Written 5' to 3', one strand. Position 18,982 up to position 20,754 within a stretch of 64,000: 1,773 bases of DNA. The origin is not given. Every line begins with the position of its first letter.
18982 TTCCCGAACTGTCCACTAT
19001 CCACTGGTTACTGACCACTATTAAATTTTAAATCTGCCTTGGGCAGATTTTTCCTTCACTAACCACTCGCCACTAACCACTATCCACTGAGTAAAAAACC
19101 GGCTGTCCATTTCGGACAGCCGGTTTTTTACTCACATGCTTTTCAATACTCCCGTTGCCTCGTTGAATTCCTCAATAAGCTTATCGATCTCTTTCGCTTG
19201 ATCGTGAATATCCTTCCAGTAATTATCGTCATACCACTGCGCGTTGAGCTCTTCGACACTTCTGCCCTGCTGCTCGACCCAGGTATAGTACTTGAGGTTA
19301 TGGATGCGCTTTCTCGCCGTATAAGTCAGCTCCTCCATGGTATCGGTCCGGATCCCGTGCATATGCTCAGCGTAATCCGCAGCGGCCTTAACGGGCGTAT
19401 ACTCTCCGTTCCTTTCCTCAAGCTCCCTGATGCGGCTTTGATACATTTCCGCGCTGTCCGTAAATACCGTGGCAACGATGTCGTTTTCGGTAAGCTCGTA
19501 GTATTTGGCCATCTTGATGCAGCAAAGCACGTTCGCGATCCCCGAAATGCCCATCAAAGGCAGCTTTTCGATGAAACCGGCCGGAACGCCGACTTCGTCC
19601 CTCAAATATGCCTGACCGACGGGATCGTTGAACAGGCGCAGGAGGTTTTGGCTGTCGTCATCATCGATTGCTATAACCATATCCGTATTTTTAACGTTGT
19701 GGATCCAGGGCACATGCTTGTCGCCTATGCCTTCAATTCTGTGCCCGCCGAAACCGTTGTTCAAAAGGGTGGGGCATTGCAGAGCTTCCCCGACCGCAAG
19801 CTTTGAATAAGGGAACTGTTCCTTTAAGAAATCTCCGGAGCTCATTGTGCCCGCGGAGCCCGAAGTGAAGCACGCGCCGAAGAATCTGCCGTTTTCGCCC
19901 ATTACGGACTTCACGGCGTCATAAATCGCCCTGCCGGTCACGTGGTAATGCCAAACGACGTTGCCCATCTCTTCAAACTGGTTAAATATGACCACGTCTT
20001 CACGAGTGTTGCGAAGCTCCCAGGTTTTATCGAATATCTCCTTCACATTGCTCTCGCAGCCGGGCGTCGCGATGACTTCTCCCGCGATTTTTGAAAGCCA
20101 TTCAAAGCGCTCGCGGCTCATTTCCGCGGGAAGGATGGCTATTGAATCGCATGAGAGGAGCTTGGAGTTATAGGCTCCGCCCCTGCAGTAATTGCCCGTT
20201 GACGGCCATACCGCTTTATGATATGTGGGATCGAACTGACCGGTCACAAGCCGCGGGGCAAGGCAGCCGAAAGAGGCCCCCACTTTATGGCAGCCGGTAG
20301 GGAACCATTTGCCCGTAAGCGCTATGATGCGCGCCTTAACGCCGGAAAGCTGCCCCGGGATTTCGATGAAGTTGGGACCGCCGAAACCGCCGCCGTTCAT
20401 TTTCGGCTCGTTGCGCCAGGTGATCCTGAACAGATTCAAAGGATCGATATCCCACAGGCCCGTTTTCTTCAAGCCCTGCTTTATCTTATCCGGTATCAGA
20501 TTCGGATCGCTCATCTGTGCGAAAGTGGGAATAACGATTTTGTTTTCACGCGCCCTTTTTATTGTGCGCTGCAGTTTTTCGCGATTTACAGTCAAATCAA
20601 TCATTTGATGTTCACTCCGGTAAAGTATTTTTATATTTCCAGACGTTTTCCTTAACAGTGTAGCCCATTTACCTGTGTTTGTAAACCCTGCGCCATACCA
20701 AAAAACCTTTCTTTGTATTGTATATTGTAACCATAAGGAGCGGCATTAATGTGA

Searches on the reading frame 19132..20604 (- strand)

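Call 13: search_protein_families(library=pfam, proteins=[window:19132-20604:-])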
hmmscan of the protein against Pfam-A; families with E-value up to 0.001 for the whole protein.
window:19132-20604:- (490 aa): 1 family
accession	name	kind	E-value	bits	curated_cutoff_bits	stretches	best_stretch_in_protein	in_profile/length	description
PF00291.31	PALP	-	4.5e-05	23.4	35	1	130-296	57-223/295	Pyridoxal-phosphate dependent enzyme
